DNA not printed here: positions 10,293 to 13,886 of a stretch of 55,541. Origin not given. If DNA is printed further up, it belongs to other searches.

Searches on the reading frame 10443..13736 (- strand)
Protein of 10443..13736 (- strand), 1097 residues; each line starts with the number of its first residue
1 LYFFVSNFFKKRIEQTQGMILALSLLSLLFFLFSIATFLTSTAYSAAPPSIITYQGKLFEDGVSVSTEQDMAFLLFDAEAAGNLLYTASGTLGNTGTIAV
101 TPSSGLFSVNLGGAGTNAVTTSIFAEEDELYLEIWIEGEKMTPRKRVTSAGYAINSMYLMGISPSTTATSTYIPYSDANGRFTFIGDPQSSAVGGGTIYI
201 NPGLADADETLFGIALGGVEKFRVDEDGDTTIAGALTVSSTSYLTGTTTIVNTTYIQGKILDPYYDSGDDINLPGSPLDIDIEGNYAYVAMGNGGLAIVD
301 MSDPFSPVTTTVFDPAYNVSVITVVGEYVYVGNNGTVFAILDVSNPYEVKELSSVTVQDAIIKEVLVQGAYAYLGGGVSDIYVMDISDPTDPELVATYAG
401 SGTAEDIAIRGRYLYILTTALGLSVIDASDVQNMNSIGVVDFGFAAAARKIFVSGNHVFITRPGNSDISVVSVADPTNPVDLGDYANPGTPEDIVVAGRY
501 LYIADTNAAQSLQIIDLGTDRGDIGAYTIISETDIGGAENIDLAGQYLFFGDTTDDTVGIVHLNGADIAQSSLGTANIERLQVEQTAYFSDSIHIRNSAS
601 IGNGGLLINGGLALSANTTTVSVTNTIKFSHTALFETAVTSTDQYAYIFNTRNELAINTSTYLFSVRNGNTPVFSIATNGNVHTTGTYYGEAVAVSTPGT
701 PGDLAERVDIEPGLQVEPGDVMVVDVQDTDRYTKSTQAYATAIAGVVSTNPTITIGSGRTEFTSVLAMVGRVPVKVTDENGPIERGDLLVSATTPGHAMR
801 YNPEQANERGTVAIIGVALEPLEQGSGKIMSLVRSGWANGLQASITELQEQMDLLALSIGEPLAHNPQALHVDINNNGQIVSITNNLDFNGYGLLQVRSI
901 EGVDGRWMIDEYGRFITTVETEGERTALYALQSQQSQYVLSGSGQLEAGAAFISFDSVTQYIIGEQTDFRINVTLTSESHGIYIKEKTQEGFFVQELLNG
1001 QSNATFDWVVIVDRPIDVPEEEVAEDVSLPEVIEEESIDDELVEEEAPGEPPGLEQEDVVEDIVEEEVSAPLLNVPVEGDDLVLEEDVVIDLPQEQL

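Call 9: search_protein_families(library=pfam, proteins=[window:10443-13736:-], max_evalue=0.001)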
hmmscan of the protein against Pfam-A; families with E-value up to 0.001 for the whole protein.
window:10443-13736:- (1097 aa): 2 families
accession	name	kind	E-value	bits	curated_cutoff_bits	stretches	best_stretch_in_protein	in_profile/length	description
PF08309.17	LVIVD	-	1.6e-30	104.6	20.2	3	275-308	2-35/42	LVIVD repeat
PF09826.15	Beta_propel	-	8.6e-05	22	22.4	0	326-419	21-130/495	Beta propeller domain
